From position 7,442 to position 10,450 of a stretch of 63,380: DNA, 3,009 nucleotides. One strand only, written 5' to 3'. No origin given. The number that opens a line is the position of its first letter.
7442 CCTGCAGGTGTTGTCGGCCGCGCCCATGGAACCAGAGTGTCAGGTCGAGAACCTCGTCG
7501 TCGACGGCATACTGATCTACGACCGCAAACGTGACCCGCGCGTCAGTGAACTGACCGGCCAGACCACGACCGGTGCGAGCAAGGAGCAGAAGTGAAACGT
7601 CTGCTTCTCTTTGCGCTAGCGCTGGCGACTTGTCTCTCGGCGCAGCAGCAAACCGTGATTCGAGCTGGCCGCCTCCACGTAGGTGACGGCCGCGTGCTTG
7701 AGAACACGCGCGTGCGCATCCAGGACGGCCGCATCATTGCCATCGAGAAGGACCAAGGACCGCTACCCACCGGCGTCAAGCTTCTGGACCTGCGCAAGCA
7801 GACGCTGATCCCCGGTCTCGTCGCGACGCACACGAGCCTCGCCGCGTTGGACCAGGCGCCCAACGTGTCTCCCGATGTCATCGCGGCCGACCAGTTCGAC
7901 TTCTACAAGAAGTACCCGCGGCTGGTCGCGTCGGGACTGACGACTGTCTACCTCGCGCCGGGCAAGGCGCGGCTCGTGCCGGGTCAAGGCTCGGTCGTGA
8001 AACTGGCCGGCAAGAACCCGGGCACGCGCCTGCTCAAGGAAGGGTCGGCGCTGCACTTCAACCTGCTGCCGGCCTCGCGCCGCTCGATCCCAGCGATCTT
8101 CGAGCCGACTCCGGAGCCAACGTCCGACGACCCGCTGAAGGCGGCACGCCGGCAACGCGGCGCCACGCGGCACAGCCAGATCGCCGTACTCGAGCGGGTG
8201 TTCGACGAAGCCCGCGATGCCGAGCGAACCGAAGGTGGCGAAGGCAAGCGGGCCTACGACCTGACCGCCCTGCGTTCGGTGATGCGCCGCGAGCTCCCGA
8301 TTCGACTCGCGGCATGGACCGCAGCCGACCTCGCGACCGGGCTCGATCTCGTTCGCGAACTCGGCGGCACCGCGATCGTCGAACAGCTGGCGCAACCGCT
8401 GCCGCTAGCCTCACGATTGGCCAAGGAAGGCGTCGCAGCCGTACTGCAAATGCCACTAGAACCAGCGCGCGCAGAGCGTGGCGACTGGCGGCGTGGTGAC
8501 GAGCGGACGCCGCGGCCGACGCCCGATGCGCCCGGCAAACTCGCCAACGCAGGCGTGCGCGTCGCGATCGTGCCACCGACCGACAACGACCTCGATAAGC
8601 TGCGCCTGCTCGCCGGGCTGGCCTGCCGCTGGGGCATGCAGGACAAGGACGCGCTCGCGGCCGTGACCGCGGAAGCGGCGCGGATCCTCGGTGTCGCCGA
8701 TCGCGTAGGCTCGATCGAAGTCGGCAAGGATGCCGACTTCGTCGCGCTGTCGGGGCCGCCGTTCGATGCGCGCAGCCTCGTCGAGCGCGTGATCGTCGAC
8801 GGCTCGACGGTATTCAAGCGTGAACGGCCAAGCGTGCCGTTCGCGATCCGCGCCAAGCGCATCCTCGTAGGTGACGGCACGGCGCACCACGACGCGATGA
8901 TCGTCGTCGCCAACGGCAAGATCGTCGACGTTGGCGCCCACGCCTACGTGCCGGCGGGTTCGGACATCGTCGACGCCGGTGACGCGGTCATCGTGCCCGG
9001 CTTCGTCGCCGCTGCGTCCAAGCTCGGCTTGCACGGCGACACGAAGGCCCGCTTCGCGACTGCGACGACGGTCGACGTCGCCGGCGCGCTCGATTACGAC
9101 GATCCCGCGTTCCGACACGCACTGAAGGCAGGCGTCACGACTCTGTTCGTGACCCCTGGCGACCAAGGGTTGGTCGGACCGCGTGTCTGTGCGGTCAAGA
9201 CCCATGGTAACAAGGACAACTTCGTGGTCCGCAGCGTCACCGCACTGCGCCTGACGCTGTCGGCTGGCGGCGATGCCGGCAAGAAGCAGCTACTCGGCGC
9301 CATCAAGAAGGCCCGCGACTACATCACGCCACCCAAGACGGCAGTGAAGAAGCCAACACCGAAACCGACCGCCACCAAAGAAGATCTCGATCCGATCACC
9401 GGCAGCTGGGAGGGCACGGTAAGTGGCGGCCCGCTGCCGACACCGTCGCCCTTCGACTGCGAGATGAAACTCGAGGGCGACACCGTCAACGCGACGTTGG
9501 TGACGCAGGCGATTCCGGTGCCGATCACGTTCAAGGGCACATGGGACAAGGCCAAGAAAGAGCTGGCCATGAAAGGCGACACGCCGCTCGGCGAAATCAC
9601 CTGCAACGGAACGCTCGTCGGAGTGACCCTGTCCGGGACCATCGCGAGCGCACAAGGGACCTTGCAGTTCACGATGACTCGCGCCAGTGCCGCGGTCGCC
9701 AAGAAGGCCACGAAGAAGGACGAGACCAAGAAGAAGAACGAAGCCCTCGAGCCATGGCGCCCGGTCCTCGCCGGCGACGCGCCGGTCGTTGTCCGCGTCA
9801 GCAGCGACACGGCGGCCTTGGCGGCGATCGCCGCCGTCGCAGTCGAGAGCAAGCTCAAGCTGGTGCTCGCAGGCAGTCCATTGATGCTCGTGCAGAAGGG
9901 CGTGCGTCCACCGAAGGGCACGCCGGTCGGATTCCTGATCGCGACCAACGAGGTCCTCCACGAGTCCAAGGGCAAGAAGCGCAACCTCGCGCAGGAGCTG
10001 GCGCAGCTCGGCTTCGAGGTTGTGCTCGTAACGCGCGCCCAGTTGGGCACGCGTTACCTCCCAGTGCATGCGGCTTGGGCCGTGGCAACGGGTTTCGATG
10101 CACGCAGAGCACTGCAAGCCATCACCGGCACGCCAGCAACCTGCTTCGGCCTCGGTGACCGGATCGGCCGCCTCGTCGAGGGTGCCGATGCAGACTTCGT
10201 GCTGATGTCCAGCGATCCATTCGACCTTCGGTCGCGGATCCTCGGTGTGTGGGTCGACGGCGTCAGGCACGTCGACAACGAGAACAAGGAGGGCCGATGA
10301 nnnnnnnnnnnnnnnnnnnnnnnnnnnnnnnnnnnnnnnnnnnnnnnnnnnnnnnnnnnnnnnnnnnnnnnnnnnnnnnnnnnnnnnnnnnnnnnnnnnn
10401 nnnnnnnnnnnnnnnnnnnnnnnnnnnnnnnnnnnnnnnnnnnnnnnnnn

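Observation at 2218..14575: Eight co-directional secreted amidohydrolase-superfamily paralogues (nine modules) in one 12.4-kb translationally coupled array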

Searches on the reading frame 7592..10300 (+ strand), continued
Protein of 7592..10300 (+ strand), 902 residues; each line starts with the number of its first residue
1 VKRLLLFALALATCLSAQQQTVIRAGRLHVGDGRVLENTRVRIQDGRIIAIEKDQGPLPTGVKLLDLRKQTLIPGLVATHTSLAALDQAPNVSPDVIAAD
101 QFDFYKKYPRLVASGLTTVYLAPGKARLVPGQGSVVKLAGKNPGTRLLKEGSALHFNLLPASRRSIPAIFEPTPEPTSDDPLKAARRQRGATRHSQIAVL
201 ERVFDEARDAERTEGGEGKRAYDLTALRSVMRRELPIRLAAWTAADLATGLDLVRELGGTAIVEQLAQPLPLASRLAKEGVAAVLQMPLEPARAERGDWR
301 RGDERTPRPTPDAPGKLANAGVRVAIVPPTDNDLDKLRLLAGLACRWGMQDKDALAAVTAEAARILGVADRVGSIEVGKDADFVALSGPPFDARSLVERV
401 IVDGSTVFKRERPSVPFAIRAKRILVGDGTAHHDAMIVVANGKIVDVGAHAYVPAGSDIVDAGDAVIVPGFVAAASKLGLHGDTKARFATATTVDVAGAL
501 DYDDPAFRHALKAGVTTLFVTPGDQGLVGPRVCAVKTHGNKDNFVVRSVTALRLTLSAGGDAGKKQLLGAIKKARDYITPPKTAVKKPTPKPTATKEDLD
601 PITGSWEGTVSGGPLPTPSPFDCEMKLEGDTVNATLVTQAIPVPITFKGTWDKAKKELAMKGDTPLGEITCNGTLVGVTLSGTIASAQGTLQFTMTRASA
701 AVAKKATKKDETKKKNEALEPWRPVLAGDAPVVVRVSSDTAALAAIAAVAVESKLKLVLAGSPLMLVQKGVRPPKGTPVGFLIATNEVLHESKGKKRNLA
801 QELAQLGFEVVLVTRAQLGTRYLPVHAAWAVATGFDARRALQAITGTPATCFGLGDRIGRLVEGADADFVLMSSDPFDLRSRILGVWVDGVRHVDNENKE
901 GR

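Call 52: find_homologous_proteins(query=P0089, max_evalue=1e-20)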
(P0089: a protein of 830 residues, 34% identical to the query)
Query P0089 (830 aa): 818 proteins with E <= 1e-20 among 8000 candidates; the best 120 are listed.
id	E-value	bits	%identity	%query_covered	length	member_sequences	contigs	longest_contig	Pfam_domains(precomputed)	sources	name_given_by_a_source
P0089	0.0e+0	1809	100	100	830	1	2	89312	PF07969.18,PF01979.27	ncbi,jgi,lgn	jgi:imidazolonepropionase-like amidohydrolase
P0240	0.0e+0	1317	74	98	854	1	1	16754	PF07969.18,PF01979.27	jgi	jgi:imidazolonepropionase-like amidohydrolase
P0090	0.0e+0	1298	73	98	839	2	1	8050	PF07969.18,PF01979.27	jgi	jgi:imidazolonepropionase-like amidohydrolase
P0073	0.0e+0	1296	72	99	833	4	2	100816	PF07969.18,PF01979.27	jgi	-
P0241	0.0e+0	1295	72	99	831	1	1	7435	PF07969.18,PF01979.27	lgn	-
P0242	0.0e+0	1278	71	100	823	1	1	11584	PF07969.18,PF01979.27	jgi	jgi:imidazolonepropionase-like amidohydrolase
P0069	0.0e+0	1277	71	100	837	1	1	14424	PF07969.18,PF01979.27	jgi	jgi:imidazolonepropionase-like amidohydrolase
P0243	0.0e+0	1277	73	98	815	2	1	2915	PF07969.18,PF01979.27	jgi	jgi:imidazolonepropionase-like amidohydrolase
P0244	0.0e+0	1261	70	98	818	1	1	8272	PF07969.18,PF01979.27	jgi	jgi:imidazolonepropionase-like amidohydrolase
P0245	0.0e+0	1260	71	98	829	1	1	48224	PF07969.18,PF01979.27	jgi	jgi:imidazolonepropionase-like amidohydrolase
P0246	0.0e+0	1258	68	100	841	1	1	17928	PF07969.18,PF01979.27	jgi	jgi:imidazolonepropionase-like amidohydrolase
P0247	0.0e+0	1258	71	97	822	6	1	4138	PF07969.18,PF01979.27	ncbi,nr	ncbi:MAG TPA: amidohydrolase family protein, partial [Gemmataceae bacterium]|nr:amidohydrolase famil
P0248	0.0e+0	1257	71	97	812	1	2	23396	PF07969.18,PF01979.27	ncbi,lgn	-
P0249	0.0e+0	1253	71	98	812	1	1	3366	PF07969.18,PF01979.27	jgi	jgi:imidazolonepropionase-like amidohydrolase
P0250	0.0e+0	1249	70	100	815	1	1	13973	PF07969.18,PF01979.27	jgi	jgi:imidazolonepropionase-like amidohydrolase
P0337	7.9e-243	826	49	70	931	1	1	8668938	PF07969.18,PF01979.27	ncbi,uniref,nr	ncbi:amidohydrolase family protein [Tautonia plasticadhaerens]|uniref:Imidazolonepropionase n=1 Tax=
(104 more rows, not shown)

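Call 53: find_encoding_contigs(protein=P0337, flank=10000, max_places=1)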
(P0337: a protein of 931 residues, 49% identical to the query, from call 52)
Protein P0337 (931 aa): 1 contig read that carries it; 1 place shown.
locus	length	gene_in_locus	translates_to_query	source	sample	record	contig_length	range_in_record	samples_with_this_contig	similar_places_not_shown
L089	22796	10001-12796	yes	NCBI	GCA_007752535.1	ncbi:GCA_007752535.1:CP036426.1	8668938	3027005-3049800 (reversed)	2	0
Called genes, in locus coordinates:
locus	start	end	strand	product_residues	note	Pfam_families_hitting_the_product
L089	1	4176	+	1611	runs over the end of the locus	PF13195:DUF4011, PF13245:AAA_19 (faint), PF13604:AAA_30 (faint), PF13086:AAA_11, PF13087:AAA_12, PF18741:MTES_1575, PF11784:DUF3320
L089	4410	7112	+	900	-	PF01979:Amidohydro_1, PF07969:Amidohydro_3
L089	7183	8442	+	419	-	PF01979:Amidohydro_1, PF07969:Amidohydro_3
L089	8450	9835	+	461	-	PF01979:Amidohydro_1, PF07969:Amidohydro_3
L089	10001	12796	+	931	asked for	PF01979:Amidohydro_1, PF07969:Amidohydro_3, PF01979:Amidohydro_1, PF07969:Amidohydro_3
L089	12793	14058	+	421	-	PF01979:Amidohydro_1, PF07969:Amidohydro_3 (weak)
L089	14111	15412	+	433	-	PF07969:Amidohydro_3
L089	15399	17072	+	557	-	PF01979:Amidohydro_1, PF07969:Amidohydro_3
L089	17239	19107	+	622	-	PF02012:BNR (faint), PF13088:BNR_2 (weak), PF13385:Laminin_G_3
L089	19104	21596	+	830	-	PF17148:DUF5117, PF16313:DUF4953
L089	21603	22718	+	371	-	PF00355:Rieske, PF00848:Ring_hydroxyl_A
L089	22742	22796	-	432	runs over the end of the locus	-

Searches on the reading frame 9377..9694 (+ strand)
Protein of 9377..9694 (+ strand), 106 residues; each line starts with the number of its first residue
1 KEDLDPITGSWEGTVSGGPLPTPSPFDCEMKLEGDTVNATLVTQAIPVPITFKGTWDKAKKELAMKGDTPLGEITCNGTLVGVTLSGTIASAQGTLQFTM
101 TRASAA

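Call 67: search_solved_structures(query=window:9377-9694:+, max_evalue=10)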
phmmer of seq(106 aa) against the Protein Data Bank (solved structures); distinct sequences matched with E-value up to 10: 0.
